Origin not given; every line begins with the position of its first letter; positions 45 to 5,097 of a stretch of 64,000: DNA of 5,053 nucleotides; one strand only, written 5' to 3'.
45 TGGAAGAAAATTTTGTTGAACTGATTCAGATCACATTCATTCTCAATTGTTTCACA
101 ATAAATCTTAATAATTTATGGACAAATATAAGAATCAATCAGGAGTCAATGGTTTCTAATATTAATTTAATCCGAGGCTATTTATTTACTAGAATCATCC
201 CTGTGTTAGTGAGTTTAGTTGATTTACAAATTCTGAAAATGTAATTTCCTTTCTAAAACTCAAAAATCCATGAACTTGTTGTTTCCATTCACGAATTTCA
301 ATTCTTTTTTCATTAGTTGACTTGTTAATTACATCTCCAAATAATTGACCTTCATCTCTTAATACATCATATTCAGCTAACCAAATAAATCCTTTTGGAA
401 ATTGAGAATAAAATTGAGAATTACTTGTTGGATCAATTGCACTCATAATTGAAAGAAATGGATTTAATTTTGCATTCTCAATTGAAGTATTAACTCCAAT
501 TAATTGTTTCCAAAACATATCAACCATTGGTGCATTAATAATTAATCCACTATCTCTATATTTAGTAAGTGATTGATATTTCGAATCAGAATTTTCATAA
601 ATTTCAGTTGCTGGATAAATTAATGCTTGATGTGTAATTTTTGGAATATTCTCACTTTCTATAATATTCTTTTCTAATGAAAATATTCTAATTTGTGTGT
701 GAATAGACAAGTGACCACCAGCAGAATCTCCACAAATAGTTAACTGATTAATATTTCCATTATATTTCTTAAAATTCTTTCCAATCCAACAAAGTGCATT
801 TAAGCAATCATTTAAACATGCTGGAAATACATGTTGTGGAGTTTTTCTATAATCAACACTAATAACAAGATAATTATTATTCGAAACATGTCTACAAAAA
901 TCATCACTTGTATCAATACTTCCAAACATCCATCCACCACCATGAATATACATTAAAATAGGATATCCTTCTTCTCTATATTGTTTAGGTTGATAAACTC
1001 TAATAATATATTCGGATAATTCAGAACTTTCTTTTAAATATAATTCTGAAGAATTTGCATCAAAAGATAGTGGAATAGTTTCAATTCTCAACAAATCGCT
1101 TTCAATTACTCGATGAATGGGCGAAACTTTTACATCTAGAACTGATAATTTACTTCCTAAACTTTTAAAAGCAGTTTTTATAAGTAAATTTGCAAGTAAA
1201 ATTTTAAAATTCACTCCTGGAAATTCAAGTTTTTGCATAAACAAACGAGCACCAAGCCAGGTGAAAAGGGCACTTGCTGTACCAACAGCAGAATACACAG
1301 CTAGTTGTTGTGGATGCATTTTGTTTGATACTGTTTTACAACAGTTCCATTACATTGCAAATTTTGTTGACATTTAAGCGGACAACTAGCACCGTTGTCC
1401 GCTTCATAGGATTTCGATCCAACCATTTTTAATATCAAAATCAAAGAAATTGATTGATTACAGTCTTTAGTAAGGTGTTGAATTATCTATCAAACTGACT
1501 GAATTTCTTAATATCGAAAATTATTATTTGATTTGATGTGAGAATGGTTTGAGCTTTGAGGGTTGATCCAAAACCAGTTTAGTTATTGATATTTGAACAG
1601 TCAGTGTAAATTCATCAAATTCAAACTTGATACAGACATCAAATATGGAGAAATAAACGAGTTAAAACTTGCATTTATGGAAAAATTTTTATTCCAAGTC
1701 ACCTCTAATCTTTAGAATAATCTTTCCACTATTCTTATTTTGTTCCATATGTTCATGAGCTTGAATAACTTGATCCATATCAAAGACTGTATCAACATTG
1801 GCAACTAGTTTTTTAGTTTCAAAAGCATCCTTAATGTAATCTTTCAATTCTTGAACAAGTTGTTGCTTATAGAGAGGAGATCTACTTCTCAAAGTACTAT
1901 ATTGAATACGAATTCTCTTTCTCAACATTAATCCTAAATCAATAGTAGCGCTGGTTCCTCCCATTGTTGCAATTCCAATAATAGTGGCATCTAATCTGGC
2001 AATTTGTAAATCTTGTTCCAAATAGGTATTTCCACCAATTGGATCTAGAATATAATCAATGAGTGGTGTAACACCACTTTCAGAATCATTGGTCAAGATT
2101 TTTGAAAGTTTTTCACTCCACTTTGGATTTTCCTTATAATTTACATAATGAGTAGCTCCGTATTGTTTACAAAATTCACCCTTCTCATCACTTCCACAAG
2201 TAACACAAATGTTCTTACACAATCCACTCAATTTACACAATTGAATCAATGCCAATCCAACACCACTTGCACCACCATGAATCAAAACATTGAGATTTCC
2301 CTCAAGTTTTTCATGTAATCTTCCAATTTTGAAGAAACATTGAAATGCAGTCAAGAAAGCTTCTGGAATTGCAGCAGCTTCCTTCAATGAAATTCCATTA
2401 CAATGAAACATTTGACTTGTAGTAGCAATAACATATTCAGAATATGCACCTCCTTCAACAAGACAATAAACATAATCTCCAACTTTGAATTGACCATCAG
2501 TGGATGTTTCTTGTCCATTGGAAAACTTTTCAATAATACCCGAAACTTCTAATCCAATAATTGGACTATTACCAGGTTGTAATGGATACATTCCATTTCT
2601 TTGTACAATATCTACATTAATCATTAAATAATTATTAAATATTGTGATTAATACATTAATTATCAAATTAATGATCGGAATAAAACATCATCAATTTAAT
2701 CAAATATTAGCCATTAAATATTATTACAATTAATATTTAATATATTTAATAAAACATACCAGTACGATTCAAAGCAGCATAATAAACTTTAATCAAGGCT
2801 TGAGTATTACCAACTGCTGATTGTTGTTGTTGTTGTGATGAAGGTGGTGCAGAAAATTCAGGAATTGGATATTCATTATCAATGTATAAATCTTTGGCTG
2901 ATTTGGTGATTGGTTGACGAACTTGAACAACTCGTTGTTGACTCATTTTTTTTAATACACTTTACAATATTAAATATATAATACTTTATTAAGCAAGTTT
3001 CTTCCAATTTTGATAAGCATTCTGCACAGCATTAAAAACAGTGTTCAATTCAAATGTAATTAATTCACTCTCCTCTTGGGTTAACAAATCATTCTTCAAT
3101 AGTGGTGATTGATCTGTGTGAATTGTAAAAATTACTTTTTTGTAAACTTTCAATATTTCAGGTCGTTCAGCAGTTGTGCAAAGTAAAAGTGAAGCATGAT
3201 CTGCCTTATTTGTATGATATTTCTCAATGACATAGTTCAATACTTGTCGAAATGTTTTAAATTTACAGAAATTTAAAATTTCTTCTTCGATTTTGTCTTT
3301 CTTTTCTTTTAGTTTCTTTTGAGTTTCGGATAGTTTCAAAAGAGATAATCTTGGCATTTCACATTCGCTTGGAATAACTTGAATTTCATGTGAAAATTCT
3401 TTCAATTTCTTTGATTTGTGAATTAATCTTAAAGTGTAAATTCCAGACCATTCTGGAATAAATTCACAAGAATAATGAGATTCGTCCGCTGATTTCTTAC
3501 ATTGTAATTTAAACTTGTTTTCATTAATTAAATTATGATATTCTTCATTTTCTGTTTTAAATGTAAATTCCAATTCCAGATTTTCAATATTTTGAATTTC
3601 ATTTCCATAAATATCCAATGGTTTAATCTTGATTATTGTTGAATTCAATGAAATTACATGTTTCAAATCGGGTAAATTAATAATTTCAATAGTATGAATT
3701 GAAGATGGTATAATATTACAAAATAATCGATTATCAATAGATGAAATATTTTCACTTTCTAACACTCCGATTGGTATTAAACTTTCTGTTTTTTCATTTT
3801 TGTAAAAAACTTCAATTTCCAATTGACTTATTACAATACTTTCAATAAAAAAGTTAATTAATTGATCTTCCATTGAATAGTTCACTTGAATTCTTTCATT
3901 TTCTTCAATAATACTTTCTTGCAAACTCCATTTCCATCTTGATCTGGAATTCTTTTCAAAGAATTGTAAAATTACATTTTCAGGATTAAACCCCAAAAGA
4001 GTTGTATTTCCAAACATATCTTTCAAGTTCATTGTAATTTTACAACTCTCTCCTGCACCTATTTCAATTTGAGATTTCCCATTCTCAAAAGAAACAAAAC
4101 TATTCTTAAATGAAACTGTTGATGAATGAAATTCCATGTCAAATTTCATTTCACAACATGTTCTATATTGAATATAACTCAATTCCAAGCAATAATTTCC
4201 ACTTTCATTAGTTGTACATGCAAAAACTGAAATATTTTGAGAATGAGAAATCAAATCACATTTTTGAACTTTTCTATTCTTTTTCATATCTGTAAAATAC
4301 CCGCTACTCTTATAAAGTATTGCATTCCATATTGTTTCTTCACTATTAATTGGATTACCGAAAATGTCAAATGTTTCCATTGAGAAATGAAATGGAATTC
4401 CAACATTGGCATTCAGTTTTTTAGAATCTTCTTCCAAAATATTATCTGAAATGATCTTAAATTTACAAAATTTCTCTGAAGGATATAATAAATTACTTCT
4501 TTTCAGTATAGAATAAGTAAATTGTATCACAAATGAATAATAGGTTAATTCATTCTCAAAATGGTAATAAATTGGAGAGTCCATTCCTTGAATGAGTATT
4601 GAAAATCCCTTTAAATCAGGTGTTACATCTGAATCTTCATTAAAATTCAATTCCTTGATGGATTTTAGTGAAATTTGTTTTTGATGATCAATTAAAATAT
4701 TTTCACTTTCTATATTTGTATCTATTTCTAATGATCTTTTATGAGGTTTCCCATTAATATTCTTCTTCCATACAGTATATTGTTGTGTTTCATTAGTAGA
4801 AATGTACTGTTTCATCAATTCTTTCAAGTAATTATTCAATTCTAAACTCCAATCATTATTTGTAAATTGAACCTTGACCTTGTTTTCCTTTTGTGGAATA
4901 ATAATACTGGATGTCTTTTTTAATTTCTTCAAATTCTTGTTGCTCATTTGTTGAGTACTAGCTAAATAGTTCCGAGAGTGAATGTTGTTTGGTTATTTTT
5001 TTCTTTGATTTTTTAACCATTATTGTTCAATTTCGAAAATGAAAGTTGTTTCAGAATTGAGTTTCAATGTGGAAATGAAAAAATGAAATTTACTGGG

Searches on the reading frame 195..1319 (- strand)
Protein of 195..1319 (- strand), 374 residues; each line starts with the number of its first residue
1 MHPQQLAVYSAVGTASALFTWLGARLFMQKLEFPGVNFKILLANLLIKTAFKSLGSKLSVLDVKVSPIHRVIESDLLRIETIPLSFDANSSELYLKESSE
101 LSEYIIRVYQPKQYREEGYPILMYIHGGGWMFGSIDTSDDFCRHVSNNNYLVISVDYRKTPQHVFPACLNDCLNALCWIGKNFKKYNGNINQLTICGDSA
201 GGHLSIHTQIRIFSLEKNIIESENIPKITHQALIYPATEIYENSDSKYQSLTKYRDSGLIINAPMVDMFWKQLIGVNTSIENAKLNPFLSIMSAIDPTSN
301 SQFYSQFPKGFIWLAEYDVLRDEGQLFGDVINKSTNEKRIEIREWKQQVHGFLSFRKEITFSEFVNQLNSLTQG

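Call 26: search_protein_families(library=pfam, proteins=[window:195-1319:-], max_evalue=0.001)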
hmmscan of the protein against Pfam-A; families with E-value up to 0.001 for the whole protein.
window:195-1319:- (374 aa): 4 families
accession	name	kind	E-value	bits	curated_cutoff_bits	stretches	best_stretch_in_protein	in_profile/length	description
PF07859.19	Abhydrolase_3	-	1.7e-46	159.1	25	1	122-353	1-209/210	alpha/beta hydrolase fold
PF20434.5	BD-FAE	-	3.8e-26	92.4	26.8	1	108-219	3-119/215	BD-FAE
PF00135.34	COesterase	-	1.3e-11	44.6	27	1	107-204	89-196/515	Carboxylesterase family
PF10340.15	Say1_Mug180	-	1.7e-06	27.6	21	1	94-335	97-330/374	Steryl acetyl hydrolase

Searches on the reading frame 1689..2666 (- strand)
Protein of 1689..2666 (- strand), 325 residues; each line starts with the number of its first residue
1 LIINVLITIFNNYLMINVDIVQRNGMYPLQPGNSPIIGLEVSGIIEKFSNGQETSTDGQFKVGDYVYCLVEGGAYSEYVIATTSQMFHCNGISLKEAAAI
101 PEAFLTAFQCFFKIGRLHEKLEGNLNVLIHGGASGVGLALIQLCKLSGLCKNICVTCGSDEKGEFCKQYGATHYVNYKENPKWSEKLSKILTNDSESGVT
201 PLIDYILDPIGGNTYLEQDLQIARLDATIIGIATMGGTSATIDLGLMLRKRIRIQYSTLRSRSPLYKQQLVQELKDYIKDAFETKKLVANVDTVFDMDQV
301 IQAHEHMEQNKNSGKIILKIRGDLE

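Call 26: search_protein_families(library=pfam, proteins=[window:1689-2666:-], max_evalue=0.001)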
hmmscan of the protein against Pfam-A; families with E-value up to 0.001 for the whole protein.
window:1689-2666:- (325 aa): 3 families
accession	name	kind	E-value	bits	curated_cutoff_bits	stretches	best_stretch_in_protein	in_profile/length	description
PF00107.32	ADH_zinc_N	-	1.8e-19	70.4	31.8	1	135-272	1-125/129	Zinc-binding dehydrogenase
PF13602.12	ADH_zinc_N_2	-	9.1e-14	53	27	1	170-318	2-134/134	Zinc-binding dehydrogenase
PF08240.17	ADH_N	-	0.00017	22.2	23.5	1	18-87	17-100/104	Alcohol dehydrogenase GroES-like domain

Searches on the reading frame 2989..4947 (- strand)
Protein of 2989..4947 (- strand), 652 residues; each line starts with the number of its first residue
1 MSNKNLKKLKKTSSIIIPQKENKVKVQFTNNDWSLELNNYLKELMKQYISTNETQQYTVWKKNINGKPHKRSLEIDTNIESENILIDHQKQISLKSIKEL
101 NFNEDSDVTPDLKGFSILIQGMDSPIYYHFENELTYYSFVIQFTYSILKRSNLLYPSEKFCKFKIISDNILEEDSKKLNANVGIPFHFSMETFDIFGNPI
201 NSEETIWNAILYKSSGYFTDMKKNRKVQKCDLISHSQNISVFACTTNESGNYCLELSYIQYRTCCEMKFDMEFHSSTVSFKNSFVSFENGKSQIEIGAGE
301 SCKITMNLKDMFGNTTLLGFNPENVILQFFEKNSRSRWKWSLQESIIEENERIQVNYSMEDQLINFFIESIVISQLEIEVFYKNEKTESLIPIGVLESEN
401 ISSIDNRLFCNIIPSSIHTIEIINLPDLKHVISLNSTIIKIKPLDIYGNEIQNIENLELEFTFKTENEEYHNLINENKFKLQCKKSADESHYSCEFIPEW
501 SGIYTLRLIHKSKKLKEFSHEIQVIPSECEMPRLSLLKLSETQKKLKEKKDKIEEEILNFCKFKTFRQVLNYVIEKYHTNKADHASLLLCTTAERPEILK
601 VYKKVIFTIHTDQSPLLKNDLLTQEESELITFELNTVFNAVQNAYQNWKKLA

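Call 26: search_protein_families(library=pfam, proteins=[window:2989-4947:-], max_evalue=0.001)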
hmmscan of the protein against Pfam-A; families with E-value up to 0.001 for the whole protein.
window:2989-4947:- (652 aa): 1 family
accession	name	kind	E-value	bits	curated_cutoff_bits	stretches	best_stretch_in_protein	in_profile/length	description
PF23616.1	Ig_GEX2_N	-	4.1e-06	27.3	27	0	438-516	21-97/105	GEX2 N-terminal Ig-like domain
